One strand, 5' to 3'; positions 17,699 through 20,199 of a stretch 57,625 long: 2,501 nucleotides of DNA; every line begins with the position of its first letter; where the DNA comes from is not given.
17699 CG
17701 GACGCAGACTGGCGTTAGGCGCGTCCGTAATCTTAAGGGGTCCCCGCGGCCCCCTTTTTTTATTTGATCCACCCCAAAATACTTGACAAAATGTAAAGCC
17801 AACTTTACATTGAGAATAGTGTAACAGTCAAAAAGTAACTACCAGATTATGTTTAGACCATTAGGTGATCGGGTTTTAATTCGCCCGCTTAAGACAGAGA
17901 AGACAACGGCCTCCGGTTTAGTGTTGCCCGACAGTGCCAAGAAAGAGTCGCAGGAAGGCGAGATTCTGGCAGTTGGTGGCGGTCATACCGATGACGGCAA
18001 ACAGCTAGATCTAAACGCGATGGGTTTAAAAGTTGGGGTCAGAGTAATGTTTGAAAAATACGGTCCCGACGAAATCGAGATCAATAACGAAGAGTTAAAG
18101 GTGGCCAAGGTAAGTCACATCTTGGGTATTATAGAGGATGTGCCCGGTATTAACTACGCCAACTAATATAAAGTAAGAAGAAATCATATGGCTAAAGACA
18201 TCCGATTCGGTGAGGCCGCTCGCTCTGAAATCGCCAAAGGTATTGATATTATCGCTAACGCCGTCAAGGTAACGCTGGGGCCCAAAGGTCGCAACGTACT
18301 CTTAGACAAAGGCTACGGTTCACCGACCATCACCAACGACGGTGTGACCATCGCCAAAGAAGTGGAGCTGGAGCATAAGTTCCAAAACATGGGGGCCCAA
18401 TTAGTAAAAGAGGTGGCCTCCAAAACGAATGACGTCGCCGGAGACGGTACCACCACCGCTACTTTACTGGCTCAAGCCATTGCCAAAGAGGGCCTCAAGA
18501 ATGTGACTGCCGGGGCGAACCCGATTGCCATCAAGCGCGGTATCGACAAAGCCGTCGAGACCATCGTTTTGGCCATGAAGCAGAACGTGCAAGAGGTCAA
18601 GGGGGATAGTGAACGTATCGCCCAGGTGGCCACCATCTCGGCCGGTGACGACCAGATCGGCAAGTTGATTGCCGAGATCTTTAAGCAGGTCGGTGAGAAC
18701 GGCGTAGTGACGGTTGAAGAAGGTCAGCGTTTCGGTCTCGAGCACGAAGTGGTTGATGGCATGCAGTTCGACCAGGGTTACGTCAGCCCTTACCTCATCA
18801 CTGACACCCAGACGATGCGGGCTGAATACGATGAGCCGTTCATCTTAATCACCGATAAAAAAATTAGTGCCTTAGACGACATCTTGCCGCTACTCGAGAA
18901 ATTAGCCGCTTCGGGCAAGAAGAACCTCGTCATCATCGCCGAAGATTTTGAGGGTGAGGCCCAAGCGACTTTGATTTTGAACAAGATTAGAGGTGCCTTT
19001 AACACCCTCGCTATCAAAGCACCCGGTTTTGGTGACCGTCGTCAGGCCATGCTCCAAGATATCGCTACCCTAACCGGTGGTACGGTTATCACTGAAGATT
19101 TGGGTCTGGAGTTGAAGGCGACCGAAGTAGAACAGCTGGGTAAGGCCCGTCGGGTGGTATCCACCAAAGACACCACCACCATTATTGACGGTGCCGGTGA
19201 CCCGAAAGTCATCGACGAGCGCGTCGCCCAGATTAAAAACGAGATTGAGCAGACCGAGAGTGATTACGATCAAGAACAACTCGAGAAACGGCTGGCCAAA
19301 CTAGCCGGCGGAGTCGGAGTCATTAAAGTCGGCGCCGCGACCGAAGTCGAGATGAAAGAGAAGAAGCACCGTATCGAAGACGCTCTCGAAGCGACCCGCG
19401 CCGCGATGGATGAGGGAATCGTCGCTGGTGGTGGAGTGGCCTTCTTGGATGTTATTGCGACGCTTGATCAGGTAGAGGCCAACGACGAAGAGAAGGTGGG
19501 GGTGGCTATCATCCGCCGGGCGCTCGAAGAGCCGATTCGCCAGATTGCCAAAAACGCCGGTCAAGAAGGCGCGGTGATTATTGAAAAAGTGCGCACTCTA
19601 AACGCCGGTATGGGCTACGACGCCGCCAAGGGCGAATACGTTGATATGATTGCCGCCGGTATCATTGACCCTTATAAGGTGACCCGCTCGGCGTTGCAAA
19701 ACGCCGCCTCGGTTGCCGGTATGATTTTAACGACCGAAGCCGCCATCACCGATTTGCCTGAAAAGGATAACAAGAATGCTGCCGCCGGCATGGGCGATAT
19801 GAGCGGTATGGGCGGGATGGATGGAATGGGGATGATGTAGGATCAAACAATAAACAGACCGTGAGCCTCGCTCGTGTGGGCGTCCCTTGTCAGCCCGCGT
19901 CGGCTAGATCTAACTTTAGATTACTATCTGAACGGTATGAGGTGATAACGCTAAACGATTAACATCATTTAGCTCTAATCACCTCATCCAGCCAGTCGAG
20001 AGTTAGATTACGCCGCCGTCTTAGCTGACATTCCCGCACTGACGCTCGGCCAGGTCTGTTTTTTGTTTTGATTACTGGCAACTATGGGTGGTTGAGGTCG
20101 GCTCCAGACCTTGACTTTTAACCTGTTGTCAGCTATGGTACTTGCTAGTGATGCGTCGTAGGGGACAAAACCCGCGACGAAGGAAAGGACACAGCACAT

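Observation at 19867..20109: A-family 180-225 bp long-hairpin repeats with compensatory arm changes, parked at gene 3' ends and next to cassettes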

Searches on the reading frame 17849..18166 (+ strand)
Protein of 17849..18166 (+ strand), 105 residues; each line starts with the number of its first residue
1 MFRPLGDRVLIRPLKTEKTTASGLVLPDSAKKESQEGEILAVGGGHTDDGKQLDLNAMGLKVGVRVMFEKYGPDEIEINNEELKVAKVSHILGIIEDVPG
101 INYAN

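Call 18: find_encoding_contigs(protein=window:17849-18166:+, flank=10000, max_places=10)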
Protein window:17849-18166:+ (105 aa): 1 contig read that carries it; 1 place shown.
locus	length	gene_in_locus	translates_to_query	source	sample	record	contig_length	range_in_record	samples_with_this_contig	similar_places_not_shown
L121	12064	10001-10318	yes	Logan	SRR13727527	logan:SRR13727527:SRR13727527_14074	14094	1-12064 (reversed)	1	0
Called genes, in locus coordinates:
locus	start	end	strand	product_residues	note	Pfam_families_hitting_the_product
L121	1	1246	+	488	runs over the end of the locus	PF05496:RuvB_N (weak), PF13177:DNA_pol3_delta2, PF13604:AAA_30 (weak), PF00004:AAA, PF07728:AAA_5 (weak), PF13401:AAA_22 (faint), PF22608:DNAX_ATPase_lid, PF12169:DNA_pol3_gamma3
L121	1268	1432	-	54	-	-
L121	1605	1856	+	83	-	-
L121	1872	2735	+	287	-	PF01261:AP_endonuc_2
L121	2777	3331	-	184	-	PF18933:PsbP_2 (weak)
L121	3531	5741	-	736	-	PF24096:DUF7379, PF02089:Palm_thioest (weak)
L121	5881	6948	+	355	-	-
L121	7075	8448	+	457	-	PF00772:DnaB, PF13481:AAA_25, PF03796:DnaB_C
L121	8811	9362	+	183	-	-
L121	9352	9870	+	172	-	-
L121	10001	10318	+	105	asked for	PF00166:Cpn10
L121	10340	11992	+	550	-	PF00118:Cpn60_TCP1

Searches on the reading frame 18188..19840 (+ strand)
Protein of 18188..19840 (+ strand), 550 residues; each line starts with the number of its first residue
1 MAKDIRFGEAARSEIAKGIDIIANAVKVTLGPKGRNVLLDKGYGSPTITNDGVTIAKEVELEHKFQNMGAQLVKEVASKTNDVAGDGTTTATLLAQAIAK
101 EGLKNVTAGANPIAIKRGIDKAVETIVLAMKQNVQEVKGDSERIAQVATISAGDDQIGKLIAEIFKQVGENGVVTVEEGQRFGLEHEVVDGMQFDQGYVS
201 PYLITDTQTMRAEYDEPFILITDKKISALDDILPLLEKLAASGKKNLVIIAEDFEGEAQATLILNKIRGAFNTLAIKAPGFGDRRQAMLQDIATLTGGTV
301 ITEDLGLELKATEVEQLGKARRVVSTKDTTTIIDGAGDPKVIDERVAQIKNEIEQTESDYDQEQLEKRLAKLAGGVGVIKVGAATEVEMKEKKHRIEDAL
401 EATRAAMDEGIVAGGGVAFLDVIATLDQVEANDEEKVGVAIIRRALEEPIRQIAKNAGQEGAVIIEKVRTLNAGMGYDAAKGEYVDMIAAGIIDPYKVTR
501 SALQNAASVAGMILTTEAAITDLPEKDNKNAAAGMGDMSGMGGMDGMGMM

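Call 14: search_protein_families(library=pfam, proteins=[window:18188-19840:+])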
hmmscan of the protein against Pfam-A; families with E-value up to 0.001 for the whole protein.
window:18188-19840:+ (550 aa): 1 family
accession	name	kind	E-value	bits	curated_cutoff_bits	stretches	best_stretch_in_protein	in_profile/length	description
PF00118.29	Cpn60_TCP1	-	1.9e-76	258.2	34.3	1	22-521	1-487/490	TCP-1/cpn60 chaperonin family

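Call 21: find_homologous_proteins(query=window:18188-19840:+, max_evalue=1e-100)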
Query window:18188-19840:+ (550 aa): 8000 proteins with E <= 1e-100 among 8000 candidates; the best 120 are listed.
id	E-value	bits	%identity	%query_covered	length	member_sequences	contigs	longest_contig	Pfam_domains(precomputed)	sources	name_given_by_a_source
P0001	0.0e+0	1147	100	100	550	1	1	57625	PF00118.30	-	-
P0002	0.0e+0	1116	97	100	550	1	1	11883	PF00118.30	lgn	-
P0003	8.3e-295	996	87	97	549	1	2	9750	PF00118.30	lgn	-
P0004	4.1e-267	905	78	98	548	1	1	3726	PF00118.30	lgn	-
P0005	1.7e-265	899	80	97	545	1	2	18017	PF00118.30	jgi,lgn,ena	-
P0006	6.7e-264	894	79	96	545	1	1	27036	PF00118.30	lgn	-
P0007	1.3e-263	893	77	98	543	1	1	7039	PF00118.30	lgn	-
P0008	5.4e-259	878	77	96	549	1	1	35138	PF00118.30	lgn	-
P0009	2.7e-257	872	78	96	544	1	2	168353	PF00118.30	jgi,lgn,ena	jgi:chaperonin GroEL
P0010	6.4e-255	865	76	99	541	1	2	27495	PF00118.30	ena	-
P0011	7.9e-253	858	76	98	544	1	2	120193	PF00118.30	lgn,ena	-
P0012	3.2e-252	856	75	99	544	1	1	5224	PF00118.30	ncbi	-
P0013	2.8e-229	780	68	99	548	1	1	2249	PF00118.30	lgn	-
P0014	8.1e-224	762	67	96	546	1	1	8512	PF00118.30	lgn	-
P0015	1.2e-222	758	66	96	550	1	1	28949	PF00118.30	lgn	-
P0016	9.4e-222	755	67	96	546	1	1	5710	PF00118.30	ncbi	-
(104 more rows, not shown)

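Call 22: find_encoding_contigs(protein=P0002, flank=10000, max_places=5)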
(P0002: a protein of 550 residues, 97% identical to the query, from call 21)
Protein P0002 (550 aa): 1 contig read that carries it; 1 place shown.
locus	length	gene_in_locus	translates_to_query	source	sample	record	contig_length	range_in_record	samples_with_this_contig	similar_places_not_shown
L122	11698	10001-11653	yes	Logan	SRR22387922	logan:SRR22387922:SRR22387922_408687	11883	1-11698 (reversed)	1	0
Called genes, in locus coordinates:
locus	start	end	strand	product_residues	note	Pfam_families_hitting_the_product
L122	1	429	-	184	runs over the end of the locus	-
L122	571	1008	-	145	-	-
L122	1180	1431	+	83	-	-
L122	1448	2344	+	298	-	PF01261:AP_endonuc_2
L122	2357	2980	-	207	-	PF18933:PsbP_2 (weak)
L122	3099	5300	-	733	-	PF24096:DUF7379 (faint), PF02089:Palm_thioest (weak), PF08310:LGFP (faint)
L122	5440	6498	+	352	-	-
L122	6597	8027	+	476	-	PF00772:DnaB, PF13481:AAA_25, PF03796:DnaB_C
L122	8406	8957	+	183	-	-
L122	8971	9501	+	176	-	-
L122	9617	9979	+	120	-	PF00166:Cpn10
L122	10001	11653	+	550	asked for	PF00118:Cpn60_TCP1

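Call 23: find_encoding_contigs(protein=P0003, flank=10000, max_places=5)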
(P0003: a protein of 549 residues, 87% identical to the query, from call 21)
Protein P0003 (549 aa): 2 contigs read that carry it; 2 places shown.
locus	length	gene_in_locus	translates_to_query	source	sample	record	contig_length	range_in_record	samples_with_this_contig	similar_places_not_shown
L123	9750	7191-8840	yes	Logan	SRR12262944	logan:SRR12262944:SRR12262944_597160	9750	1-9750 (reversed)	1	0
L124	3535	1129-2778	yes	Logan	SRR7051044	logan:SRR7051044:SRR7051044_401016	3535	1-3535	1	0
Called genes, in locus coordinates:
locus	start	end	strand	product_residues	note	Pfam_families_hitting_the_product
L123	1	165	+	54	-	?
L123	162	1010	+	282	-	PF01261:AP_endonuc_2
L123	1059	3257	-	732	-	PF24096:DUF7379, PF02089:Palm_thioest (faint), PF05057:DUF676, PF07819:PGAP1 (weak)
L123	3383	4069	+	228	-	-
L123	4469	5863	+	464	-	PF00772:DnaB, PF13481:AAA_25, PF03796:DnaB_C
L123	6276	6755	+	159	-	-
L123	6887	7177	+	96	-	PF00166:Cpn10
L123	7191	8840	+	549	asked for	PF00118:Cpn60_TCP1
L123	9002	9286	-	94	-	PF18910:DUF5665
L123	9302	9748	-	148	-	?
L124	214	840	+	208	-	-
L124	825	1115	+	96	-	PF00166:Cpn10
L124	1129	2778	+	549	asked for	PF00118:Cpn60_TCP1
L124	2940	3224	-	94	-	PF18910:DUF5665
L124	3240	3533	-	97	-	?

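Call 51: find_encoding_contigs(protein=P0009, flank=10000, max_places=3)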
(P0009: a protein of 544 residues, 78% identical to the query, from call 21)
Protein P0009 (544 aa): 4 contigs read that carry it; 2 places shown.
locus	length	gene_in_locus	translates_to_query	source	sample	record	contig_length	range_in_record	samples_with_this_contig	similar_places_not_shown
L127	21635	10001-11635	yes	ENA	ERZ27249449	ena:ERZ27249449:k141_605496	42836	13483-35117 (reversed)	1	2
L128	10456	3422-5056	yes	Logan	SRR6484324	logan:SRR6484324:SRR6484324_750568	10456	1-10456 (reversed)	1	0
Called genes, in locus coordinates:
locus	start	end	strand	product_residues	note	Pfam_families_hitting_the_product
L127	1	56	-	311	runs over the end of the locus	PF11104:PilM_2 (faint)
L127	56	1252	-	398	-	PF28597:T2SSF_N, PF00482:T2SSF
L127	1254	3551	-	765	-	PF00216:Bac_DNA_binding, PF05157:MshEN, PF00437:T2SSE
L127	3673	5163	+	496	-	-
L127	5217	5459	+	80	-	-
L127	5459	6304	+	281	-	PF01261:AP_endonuc_2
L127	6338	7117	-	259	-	PF24096:DUF7379 (weak)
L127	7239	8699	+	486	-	PF00772:DnaB, PF13481:AAA_25, PF03796:DnaB_C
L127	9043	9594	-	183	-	-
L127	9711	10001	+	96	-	PF00166:Cpn10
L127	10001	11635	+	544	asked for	PF00118:Cpn60_TCP1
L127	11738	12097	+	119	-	-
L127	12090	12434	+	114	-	-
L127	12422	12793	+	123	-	-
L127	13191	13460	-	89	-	PF18910:DUF5665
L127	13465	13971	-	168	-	PF05239:PRC (faint)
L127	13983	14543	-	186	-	PF08207:EFP_N, PF01132:EFP, PF09285:Elong-fact-P_C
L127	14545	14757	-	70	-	PF01084:Ribosomal_S18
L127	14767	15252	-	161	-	PF00436:SSB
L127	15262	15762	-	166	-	PF01250:Ribosomal_S6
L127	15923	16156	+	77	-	-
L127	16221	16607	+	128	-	-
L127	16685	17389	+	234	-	PF00535:Glycos_transf_2, PF10111:Glyco_tranf_2_2 (weak), PF13641:Glyco_tranf_2_3 (weak)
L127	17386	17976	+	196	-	PF12917:YfbR-like, PF13023:HD_3, PF01966:HD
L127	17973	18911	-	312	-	PF13495:Phage_int_SAM_4, PF02899:Phage_int_SAM_1, PF00589:Phage_integrase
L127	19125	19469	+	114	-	PF01569:PAP2, PF14378:PAP2_3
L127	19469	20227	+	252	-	PF02673:BacA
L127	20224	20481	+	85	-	PF07866:DUF1653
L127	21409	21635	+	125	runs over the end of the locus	PF00076:RRM_1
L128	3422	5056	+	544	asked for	PF00118:Cpn60_TCP1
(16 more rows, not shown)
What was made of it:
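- On Integron attC site: A similar tyrosine recombinase gene lies in the same gene neighbourhood (next to PAP2 and BacA) in L127 (call 51).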

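Call 68: find_encoding_contigs(protein=P0005, flank=3000, max_places=3)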
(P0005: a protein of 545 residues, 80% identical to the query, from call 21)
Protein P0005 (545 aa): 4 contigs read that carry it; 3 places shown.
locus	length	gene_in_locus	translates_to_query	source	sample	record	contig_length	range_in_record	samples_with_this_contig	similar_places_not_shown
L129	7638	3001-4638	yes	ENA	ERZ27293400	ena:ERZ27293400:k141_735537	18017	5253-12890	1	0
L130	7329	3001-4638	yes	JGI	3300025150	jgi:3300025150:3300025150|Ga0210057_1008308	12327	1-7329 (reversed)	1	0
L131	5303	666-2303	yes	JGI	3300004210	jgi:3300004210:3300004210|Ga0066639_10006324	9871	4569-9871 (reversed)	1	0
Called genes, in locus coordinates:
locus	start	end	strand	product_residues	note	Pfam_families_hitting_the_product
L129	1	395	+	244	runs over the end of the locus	-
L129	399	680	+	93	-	-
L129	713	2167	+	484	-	PF00772:DnaB, PF03796:DnaB_C, PF13481:AAA_25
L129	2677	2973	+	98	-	PF00166:Cpn10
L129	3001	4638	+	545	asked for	PF00118:Cpn60_TCP1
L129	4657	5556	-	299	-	-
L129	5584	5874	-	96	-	PF18910:DUF5665 (weak)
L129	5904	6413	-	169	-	PF05239:PRC (faint)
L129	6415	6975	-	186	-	PF08207:EFP_N, PF01132:EFP, PF09285:Elong-fact-P_C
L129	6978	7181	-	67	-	PF01084:Ribosomal_S18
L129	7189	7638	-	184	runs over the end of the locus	PF00436:SSB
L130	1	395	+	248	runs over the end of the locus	-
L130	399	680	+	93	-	-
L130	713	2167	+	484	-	PF00772:DnaB, PF03796:DnaB_C, PF13481:AAA_25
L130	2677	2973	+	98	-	PF00166:Cpn10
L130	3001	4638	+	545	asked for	PF00118:Cpn60_TCP1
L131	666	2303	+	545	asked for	PF00118:Cpn60_TCP1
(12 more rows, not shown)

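Call 69: find_encoding_contigs(protein=P0006, flank=3000, max_places=3)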
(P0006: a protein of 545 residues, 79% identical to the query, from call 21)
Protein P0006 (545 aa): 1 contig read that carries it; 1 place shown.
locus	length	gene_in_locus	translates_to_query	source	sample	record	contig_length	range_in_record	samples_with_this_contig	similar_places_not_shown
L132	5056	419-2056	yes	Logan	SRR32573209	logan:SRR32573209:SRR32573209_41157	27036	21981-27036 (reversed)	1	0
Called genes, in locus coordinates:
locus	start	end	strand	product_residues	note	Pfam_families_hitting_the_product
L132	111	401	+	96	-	PF00166:Cpn10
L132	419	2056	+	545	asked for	PF00118:Cpn60_TCP1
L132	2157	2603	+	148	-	-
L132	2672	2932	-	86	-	PF18910:DUF5665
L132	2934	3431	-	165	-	PF05239:PRC (faint)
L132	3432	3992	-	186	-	PF08207:EFP_N, PF01132:EFP, PF09285:Elong-fact-P_C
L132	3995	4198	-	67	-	PF01084:Ribosomal_S18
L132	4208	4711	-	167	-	-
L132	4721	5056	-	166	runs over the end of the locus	PF01250:Ribosomal_S6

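Call 96: list_cluster_members(proteins=[P0012, P0009, P0005, P0011, P0016])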
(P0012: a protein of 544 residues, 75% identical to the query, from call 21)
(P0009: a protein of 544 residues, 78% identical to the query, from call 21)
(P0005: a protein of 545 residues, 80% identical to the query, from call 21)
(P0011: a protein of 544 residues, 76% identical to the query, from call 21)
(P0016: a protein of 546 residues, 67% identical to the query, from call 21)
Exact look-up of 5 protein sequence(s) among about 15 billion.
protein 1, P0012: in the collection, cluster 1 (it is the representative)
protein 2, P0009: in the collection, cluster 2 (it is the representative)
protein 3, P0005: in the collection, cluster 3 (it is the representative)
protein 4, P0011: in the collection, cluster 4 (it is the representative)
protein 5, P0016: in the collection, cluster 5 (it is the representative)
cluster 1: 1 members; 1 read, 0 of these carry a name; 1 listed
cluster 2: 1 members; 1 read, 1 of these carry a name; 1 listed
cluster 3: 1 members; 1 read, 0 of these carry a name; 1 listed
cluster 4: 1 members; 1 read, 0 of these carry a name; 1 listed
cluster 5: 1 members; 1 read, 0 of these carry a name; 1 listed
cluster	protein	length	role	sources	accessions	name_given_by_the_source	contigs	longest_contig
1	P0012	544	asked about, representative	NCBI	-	-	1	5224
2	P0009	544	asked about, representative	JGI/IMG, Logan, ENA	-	chaperonin GroEL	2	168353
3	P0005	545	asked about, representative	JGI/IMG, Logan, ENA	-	-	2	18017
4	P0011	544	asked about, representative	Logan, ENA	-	-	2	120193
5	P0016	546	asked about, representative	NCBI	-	-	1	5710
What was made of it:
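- Tried and rejected: Cluster look-ups returned no names (call 96).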

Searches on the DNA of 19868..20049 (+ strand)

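Call 93: build_rna_model(alignment_id=A4)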
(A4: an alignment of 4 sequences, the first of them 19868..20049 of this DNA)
Model R1 built from alignment A4 (4 sequences, 222 columns); structure: RNAalifold consensus.
model positions 190; base pairs 52; branch points 1; effective number of sequences 1.26; information 0.59 bits per position. Calibrated on 0.2 Mb of random sequence (short: E-values are rough).
structure used (alignment columns):
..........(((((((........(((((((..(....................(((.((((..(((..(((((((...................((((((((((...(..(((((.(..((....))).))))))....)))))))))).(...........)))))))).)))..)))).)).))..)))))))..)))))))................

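Call 94: search_with_rna_model(model_id=R1, sources=[window, L122, L123, L124, L125, L126, L127, L128, L129, L132], max_evalue=10)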
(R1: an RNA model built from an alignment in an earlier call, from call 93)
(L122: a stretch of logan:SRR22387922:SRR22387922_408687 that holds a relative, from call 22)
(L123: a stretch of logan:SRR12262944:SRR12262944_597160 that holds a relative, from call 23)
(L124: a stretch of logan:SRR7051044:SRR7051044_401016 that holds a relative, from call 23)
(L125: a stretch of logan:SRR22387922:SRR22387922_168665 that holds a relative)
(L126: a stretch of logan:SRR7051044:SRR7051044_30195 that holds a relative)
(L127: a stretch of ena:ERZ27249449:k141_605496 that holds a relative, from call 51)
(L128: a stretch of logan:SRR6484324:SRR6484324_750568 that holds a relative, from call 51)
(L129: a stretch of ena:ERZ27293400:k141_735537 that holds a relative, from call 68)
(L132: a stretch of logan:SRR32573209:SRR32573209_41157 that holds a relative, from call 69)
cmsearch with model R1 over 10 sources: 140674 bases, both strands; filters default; matches with E-value up to 10: 9.
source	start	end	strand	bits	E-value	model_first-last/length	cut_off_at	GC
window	47037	47226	+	225.1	9.5e-51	1-190/190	no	0.53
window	36103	36292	-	196.9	3.6e-44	1-190/190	no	0.52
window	19867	20053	+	193.9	1.8e-43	1-190/190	no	0.51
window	44739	44954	+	163.5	2.1e-36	1-190/190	no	0.51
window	47059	47202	-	42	4.5e-08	23-166/190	no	0.46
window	36127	36270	+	32.2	8.8e-06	23-166/190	no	0.47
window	19888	20030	-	31.9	1e-05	23-166/190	no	0.45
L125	8438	8501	+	9.7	1.5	1-190/190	no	0.48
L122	10446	10481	+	7.1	6.1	1-190/190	no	0.67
